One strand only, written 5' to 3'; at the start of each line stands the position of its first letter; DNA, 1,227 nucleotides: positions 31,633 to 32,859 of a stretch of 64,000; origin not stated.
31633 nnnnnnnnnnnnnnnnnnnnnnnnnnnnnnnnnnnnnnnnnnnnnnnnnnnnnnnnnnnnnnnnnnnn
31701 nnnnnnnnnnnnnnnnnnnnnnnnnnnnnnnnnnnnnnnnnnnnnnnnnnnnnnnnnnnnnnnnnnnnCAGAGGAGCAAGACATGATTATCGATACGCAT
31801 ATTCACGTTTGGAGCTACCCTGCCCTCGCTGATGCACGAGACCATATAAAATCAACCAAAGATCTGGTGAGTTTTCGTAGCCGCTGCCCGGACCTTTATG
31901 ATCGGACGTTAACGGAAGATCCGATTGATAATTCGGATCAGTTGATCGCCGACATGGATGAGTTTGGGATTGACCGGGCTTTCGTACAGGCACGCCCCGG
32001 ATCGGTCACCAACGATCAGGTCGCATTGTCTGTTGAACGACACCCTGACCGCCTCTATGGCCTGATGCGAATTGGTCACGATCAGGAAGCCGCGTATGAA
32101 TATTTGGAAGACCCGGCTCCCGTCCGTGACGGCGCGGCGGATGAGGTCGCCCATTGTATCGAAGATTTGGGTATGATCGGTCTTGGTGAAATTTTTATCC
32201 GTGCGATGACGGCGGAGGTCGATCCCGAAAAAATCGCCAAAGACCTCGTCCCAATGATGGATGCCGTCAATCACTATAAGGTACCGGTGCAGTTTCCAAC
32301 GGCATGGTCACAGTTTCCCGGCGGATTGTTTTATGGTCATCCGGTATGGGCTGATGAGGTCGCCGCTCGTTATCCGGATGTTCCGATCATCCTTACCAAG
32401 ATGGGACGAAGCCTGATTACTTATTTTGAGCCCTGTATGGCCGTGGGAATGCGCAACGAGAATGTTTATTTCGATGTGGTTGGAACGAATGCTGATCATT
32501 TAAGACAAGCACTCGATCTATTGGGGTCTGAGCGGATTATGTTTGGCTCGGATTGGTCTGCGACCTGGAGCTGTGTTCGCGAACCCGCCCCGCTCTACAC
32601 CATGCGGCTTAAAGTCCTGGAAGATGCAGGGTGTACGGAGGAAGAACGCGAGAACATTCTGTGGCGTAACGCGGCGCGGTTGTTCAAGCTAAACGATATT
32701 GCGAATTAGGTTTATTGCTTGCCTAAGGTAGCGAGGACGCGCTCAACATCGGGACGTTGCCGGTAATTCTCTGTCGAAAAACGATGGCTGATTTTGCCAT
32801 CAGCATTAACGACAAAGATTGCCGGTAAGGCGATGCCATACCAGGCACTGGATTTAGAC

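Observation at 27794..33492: Six-gene catabolic cassette inserted between the normally adjacent divergent ssb and uvrA genes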

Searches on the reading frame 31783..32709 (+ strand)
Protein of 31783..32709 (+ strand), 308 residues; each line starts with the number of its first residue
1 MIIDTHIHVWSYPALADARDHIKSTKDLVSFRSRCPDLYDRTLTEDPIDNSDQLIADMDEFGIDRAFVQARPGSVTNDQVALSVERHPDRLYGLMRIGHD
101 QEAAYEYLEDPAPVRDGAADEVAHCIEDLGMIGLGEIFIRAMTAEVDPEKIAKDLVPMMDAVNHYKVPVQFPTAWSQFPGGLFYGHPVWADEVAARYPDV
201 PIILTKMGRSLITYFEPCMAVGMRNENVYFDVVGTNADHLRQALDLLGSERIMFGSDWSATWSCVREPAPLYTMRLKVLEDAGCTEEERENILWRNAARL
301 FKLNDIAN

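Call 3: search_protein_families(library=pfam, proteins=[window:31783-32709:+])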
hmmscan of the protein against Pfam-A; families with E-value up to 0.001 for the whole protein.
window:31783-32709:+ (308 aa): 1 family
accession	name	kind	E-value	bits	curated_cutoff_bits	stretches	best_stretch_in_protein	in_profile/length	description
PF04909.20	Amidohydro_2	-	7e-25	88.8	26.4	1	3-303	1-289/289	Amidohydrolase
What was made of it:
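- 31783..32709 (+): Amidohydro_2 protein, 308 aa, of a very conserved uncharacterised family. Pfam, 89 bits (call 3).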

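Call 7: search_protein_families(library=ncbifam, proteins=[window:31783-32709:+], max_evalue=0.001)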
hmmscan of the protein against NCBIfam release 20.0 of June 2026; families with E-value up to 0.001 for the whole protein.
window:31783-32709:+ (308 aa): 1 family
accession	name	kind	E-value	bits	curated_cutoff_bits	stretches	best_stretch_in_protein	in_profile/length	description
NF052480.1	FuconLaconase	equivalog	2.2e-05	24.2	400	1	237-302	222-285/287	L-fucono-1,5-lactonase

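Call 19: search_solved_structures(query=window:31783-32709:+, max_evalue=0.01)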
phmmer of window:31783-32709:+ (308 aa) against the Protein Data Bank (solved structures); distinct sequences matched with E-value up to 0.01: 1.
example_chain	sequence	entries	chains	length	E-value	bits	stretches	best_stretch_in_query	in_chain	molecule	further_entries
3s4t_A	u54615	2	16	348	0.0011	21.7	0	221-306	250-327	Amidohydrolase 2 | Gamma-resorcylate decarboxylase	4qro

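Call 24: find_homologous_proteins(query=window:31783-32709:+)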
Query window:31783-32709:+ (308 aa): 389 proteins with E <= 0.001 among 2165 candidates; the best 120 are listed.
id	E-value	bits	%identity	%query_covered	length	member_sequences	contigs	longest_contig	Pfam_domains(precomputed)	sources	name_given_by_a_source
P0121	4.2e-206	701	98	100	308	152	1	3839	PF04909.21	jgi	jgi:predicted TIM-barrel fold metal-dependent hydrolase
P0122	1.3e-185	634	87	100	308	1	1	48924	PF04909.21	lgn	-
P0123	5.9e-182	622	86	100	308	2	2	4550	PF04909.21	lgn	-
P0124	3.7e-181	620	84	100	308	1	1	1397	PF04909.21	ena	-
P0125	8.1e-181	618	84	100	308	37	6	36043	PF04909.21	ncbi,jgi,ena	jgi:predicted TIM-barrel fold metal-dependent hydrolase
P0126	1.9e-180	617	84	100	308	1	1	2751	PF04909.21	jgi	jgi:predicted TIM-barrel fold metal-dependent hydrolase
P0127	2.8e-180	617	84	100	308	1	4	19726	PF04909.21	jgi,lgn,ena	-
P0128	1.3e-179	614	84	100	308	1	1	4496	PF04909.21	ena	-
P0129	1.7e-178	611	85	100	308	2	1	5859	PF04909.21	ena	-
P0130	2.2e-178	610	83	100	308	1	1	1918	PF04909.21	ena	-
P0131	2.9e-178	610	83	100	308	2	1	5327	PF04909.21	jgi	-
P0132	5.8e-176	602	84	100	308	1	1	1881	PF04909.21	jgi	-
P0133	1.0e-175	602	81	100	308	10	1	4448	PF04909.21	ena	-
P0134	2.7e-169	581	81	100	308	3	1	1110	PF04909.21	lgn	-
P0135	4.6e-168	576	79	100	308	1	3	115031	PF04909.21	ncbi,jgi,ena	-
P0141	2.8e-164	564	78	99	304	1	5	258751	PF04909.21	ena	-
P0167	5.1e-141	488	67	99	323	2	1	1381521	PF04909.21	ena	-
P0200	3.2e-126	439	63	98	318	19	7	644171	PF04909.21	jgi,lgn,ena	jgi:predicted TIM-barrel fold metal-dependent hydrolase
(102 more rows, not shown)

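Call 26: find_encoding_contigs(protein=P0141, flank=8000, max_places=2)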
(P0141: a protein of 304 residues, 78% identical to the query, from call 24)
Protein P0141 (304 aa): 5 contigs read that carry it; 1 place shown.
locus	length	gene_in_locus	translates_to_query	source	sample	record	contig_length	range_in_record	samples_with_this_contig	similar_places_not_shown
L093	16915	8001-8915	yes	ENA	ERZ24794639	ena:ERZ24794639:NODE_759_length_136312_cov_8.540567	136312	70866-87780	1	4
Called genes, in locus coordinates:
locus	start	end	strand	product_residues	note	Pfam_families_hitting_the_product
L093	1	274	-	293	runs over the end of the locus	PF00561:Abhydrolase_1, PF00975:Thioesterase (weak), PF12146:Hydrolase_4, PF12697:Abhydrolase_6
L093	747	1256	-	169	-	PF01467:CTP_transf_like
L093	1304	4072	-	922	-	PF00521:DNA_topoisoIV, PF03989:DNA_gyraseA_C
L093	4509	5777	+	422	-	-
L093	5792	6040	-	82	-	-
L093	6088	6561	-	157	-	PF00436:SSB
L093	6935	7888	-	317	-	PF00389:2-Hacid_dh, PF02826:2-Hacid_dh_C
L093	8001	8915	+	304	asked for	PF04909:Amidohydro_2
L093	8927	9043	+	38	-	-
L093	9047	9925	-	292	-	PF02668:TauD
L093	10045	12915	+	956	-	PF00005:ABC_tran (faint), PF02463:SMC_N (faint), PF13191:AAA_16 (faint), PF13481:AAA_25 (faint), PF13555:AAA_29 (faint), PF17760:UvrA_inter, PF17755:UvrA_DNA-bind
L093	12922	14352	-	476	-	PF02465:FliD_N, PF07195:FliD_C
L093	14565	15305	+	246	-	-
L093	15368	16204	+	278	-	PF13649:Methyltransf_25 (weak)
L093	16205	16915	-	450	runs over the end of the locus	PF00501:AMP-binding (weak), PF27533:CapK_C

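Call 27: find_encoding_contigs(protein=P0167, flank=8000, max_places=2)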
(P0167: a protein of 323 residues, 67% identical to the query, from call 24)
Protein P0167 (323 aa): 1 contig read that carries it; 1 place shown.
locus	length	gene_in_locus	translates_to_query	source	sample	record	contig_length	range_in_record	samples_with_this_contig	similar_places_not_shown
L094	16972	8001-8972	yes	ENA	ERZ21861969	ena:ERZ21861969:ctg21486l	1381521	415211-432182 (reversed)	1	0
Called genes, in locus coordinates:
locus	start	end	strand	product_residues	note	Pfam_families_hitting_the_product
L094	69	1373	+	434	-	PF00501:AMP-binding, PF14535:AMP-binding_C_2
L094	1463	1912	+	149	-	PF00292:PAX, PF13384:HTH_23 (weak), PF13518:HTH_28, PF13565:HTH_32, PF01498:HTH_Tnp_Tc3_2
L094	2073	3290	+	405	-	PF00355:Rieske, PF19301:LigXa_C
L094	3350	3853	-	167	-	PF13577:SnoaL_4, PF00866:Ring_hydroxyl_B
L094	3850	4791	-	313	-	PF00848:Ring_hydroxyl_A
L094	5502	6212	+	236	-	PF00392:GntR, PF07729:FCD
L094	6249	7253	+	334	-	PF02900:LigB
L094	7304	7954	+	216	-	-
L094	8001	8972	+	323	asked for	PF04909:Amidohydro_2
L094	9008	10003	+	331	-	PF03401:TctC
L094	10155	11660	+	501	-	PF01970:TctA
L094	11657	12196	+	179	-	-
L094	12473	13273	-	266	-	PF00106:adh_short, PF08659:KR, PF13561:adh_short_C2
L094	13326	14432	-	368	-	PF00296:Bac_luciferase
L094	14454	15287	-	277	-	PF00106:adh_short, PF08659:KR (faint), PF13561:adh_short_C2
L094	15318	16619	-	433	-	PF06808:DctM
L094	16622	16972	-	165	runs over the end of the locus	PF04290:DctQ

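Call 28: find_encoding_contigs(protein=P0200, flank=8000, max_places=3)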
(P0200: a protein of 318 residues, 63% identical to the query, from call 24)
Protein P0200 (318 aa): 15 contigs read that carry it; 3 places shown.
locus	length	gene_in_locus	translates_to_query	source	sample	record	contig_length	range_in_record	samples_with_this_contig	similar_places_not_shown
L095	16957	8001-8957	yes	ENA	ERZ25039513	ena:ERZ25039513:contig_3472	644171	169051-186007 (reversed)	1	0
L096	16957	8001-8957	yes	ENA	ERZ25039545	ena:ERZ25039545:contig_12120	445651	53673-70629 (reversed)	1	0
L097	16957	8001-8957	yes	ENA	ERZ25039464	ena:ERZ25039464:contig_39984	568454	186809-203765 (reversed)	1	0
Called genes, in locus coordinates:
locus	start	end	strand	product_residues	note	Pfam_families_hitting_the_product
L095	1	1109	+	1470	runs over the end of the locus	PF00501:AMP-binding, PF00550:PP-binding (weak), PF00132:Hexapep (faint)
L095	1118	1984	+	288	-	PF05857:TraX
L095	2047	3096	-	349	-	PF14684:Tricorn_C1, PF03572:Peptidase_S41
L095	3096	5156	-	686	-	PF05649:Peptidase_M13_N, PF01431:Peptidase_M13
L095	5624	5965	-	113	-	-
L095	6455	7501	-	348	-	PF10908:Tlde1_dom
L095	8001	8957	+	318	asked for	PF04909:Amidohydro_2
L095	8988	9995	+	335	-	PF03401:TctC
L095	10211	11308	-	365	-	PF12625:Arabinose_bd, PF12833:HTH_18, PF00165:HTH_AraC (weak)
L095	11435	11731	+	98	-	-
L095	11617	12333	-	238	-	-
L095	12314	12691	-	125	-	PF11533:AtzH-like, PF13577:SnoaL_4 (faint), PF14534:DUF4440 (weak)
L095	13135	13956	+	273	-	PF00005:ABC_tran, PF13304:AAA_21 (faint)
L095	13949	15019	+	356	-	PF09084:NMT1, PF12974:Phosphonate-bd, PF13379:NMT1_2 (weak)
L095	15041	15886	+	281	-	PF00528:BPD_transp_1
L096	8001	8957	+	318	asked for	PF04909:Amidohydro_2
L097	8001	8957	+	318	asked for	PF04909:Amidohydro_2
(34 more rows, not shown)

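Call 30: find_related_loci(query=A1, collection=metagenome_contigs, flank=8000)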
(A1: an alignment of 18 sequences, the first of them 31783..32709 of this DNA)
Query A1 (308 aa) in metagenome_contigs; peptide patterns used: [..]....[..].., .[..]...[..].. (x = any residue, [..] = any of these).
313 stretches matched a pattern; 156 encode a relative of the query (tblastn E <= 1e-3); the best 80 are kept; 80 distinct loci.
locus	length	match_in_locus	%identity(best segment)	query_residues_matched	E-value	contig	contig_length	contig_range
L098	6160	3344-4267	97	1-308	0e+0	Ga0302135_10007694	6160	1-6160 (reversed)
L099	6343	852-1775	96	1-308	0e+0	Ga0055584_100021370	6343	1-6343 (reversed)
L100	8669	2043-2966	94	1-308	0e+0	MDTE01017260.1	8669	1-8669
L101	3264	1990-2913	92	1-308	0e+0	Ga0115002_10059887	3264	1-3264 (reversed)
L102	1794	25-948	92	1-308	0e+0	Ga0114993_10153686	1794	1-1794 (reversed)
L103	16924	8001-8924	91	1-308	0e+0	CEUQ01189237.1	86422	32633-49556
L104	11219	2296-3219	89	1-308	0e+0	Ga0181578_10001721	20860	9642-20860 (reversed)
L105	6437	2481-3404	89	1-308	0e+0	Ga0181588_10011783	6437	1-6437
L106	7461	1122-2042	91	1-307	0e+0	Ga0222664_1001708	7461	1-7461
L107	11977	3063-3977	89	1-305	0e+0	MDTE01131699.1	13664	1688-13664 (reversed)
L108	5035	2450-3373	85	1-308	0e+0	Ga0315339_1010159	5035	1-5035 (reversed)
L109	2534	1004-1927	84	1-308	0e+0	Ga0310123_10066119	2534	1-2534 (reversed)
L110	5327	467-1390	83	1-308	0e+0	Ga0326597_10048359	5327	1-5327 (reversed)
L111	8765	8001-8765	96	1-255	9e-170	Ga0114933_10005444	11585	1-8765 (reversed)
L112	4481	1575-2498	77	1-308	2e-170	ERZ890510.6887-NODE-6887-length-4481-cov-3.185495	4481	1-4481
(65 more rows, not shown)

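Call 34: search_solved_structures(query=A1, max_evalue=1, show_alignments=2)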
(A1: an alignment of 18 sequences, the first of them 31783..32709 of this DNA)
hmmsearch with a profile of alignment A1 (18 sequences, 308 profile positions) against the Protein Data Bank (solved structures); distinct sequences matched with E-value up to 1: 28.
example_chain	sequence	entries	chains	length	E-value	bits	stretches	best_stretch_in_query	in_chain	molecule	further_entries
3s4t_A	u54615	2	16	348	8.5e-11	44.8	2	220-306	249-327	Amidohydrolase 2 | Gamma-resorcylate decarboxylase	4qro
2dvt_A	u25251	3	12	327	1.3e-06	31.1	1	225-304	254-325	Thermophilic reversible gamma-resorcylate decarboxylase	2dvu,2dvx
6jqw_A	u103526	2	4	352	0.00043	22.8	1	224-305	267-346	Salicylate decarboxylase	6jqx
8h41_A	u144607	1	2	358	0.00046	22.7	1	224-305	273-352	Salicylate decarboxylase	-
7wmb_A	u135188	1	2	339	0.0007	22.1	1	226-305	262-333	Amidohydrolase 2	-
7wkl_A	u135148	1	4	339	0.00076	22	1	226-305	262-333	Amidohydrolase 2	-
7wkm_A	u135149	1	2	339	0.00085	21.8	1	226-305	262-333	Amidohydrolase 2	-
7wjr_A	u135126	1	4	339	0.00097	21.6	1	226-305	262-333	2,3-dihydroxybenzoate decarboxylase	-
7a19_A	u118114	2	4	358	0.0011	21.5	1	226-305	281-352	Amidohydrolase 2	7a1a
6dxq_A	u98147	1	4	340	0.0013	21.2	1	225-303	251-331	4-oxalomesaconate hydratase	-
6dwv_B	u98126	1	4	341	0.0013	21.2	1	225-303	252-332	4-oxalomesaconate hydratase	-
4hjw_A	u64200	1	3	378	0.0016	20.9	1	225-306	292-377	Uracil-5-carboxylate decarboxylase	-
6dxs_A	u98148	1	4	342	0.0018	20.7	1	225-303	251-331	4-oxalomesaconate hydratase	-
3irs_A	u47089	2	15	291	0.0022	20.5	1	53-258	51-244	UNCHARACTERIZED PROTEIN BB4693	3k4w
6m53_A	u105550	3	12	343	0.0081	18.6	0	76-105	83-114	2,3-dihydroxybenzoate decarboxylase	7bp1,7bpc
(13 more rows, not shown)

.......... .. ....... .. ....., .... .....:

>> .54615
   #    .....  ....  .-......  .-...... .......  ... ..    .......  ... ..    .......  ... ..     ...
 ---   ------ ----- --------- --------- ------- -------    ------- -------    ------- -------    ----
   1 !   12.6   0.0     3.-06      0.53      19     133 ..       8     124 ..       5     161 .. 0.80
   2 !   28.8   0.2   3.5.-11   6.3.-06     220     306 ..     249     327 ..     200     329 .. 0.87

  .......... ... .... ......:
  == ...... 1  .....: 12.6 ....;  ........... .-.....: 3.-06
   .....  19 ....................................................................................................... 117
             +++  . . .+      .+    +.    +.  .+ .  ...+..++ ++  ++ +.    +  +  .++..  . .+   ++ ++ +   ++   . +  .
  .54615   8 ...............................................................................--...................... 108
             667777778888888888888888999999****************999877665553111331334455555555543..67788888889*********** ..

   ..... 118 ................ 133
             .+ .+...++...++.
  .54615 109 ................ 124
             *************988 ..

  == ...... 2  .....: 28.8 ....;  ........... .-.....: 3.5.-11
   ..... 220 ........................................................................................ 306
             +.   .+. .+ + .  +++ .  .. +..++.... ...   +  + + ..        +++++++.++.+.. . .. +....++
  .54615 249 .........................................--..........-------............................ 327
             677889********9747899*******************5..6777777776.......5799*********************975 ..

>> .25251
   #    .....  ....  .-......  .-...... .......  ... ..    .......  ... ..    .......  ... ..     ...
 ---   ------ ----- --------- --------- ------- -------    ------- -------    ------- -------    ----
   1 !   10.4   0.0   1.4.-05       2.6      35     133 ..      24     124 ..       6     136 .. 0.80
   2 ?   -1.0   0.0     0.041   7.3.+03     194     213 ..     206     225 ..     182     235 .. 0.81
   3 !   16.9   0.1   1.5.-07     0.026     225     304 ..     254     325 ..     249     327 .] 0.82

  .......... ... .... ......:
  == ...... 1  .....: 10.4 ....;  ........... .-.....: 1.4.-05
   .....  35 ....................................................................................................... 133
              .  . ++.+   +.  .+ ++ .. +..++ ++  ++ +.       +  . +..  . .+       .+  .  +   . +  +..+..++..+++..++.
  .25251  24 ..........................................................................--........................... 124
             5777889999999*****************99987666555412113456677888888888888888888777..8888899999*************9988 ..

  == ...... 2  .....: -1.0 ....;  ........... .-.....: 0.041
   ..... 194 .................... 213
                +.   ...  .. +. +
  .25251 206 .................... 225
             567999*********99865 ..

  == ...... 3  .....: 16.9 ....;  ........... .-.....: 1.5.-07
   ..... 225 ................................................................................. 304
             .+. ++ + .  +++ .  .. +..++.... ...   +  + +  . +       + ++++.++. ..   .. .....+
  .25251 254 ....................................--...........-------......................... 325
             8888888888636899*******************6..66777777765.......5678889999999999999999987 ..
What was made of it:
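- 31783..32709 (+): Profile against PDB: gamma-resorcylate decarboxylase 8.5e-11, LigJ 1.3e-3 (call 34).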

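Call 41: predict_structure(alignment_id=A1)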
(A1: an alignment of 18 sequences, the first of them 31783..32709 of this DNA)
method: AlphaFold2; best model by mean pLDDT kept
length: 308 residues; sequences in the alignment: 18
mean_pLDDT: 88.8   pTM: 0.89
mean pLDDT of the five models: 88.8, 87.1, 86.1, 85.6, 83.9
residues with pLDDT >= 90: 197; 70-90: 78; 50-70: 31; < 50: 2
segments of 3 or more residues with pLDDT < 50: none
pLDDT, mean of each block of 10 residues (from residue 1): 94 74 69 76 85 94 96 89 97 92 71 94 98 92 92 96 97 78 86 97 92 93 98 93 98 90 66 91 98 97 67
secondary structure, 60 per line:
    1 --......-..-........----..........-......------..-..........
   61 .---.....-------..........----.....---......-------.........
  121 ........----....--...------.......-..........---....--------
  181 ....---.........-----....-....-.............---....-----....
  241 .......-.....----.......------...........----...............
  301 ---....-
elements in order: E3-8 H13-20 H25-34 H36-41 H51-61 E65-69 H77-86 E91-95 H99-104 H112-128 E133-136 H148-154 H156-165 E169-172 H181-184 H188-196 E202-205 H207-210 H212-224 E228-231 H237-247 H260-264 H271-281 H286-300 H304-307

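Call 43: fold_search(model_id=the predicted structure, library=pdb)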
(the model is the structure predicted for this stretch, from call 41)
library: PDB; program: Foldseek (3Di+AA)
matches with E <= 10: 1432; with E <= 0.001: 118
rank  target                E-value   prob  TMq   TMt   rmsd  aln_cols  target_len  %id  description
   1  2gwg_A                1.0e-10  1.00  0.66  0.62   8.0       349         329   15  Crystal Structure of 4-Oxalomesaconate Hydratase, LigJ, from Rhodopseudomonas palustris, Northeast Structural Genomics (released 2006-05-23)
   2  6dwv_A                1.7e-10  1.00  0.62  0.58   7.5       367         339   17  Crystal structure of the LigJ Hydratase in the Apo state (released 2018-10-03)
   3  6dxq_B                3.5e-10  1.00  0.62  0.57   7.3       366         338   17  Crystal structure of the LigJ Hydratase product complex with 4-carboxy-4-hydroxy-2-oxoadipate (released 2018-09-26)
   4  5vn5_A                3.5e-10  1.00  0.60  0.56   8.7       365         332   15  Crystal structure of LigY from Sphingobium sp. strain SYK-6 (released 2017-09-27)
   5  6jqx_B                4.1e-10  1.00  0.56  0.50   9.0       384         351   16  Crystal structure of a hydrogenase from Trichosporon moniliiforme (released 2020-04-01)
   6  6dxq_C                4.3e-10  1.00  0.61  0.57   6.7       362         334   17  Crystal structure of the LigJ Hydratase product complex with 4-carboxy-4-hydroxy-2-oxoadipate (released 2018-09-26)
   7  6dxq_D                4.6e-10  1.00  0.61  0.57   8.3       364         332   17  Crystal structure of the LigJ Hydratase product complex with 4-carboxy-4-hydroxy-2-oxoadipate (released 2018-09-26)
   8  3cjp_A                4.8e-10  1.00  0.59  0.69   5.8       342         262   13  Crystal structure of an uncharacterized amidohydrolase CAC3332 from Clostridium acetobutylicum (released 2008-03-25)
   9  4lak_B                5.7e-10  1.00  0.55  0.48   8.7       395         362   14  Crystal structure of Cordyceps militaris IDCase D323N mutant in apo form (released 2013-10-02)
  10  2gwg_B                7.1e-10  1.00  0.65  0.62   7.2       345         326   14  Crystal Structure of 4-Oxalomesaconate Hydratase, LigJ, from Rhodopseudomonas palustris, Northeast Structural Genomics (released 2006-05-23)
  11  6jqx_A                7.5e-10  1.00  0.56  0.50   8.6       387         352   15  Crystal structure of a hydrogenase from Trichosporon moniliiforme (released 2020-04-01)
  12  5vn5_C                9.9e-10  1.00  0.62  0.58   8.7       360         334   15  Crystal structure of LigY from Sphingobium sp. strain SYK-6 (released 2017-09-27)
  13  4hk7_A                1.0e-09  1.00  0.59  0.49   8.5       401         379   14  Crystal structure of Cordyceps militaris IDCase in complex with uracil (released 2013-09-11)
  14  6dxs_A                1.2e-09  1.00  0.62  0.56   7.6       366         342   16  Crystal structure of the LigJ hydratase E284Q mutant substrate complex with (3Z)-2-keto-4-carboxy-3-hexenedioate (released 2018-09-26)
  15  4hk6_B                1.2e-09  1.00  0.59  0.51   8.4       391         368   14  Crystal structure of Cordyceps militaris IDCase in complex with 5-nitro-uracil (released 2013-09-11)
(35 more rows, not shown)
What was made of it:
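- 31783..32709 (+): Foldseek top hits are LigJ, LigY, IDCase and ACMSD at TM 0.54-0.66 (calls 41, 43).
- On Protocatechuate 4,5-cleavage / gallate pathway: LigJ is the top Foldseek hit (TM 0.62-0.66, 14-17% identity, call 43).
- LigJ is the top Foldseek hit of the amidohydrolase model (call 43). Foldseek top hits are LigJ, LigY and decarboxylases (call 43).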

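Call 46: search_protein_families(library=pfam, proteins=[L094:6249-7253:+, L094:7304-7954:+, L093:9047-9925:-])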
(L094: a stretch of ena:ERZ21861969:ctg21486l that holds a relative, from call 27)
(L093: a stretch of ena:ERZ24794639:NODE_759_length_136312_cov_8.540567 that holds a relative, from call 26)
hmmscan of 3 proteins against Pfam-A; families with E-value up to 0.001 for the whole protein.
L094:6249-7253:+ (334 aa): 1 family
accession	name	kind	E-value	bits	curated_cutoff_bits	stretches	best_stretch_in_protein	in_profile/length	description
PF02900.23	LigB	-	1.6e-20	73.7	26.3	1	80-318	29-259/269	Catalytic LigB subunit of aromatic ring-opening dioxygenase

L094:7304-7954:+ (216 aa): 1 family
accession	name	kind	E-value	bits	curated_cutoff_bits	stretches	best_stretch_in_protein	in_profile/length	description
PF13744.12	HTH_37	-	2.6e-05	24.4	27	1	122-199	1-78/80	Helix-turn-helix domain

L093:9047-9925:- (292 aa): 1 family
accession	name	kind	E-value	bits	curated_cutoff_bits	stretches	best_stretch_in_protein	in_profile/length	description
PF02668.22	TauD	-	7.1e-70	236.4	27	1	21-285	4-267/267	Taurine catabolism dioxygenase TauD, TfdA family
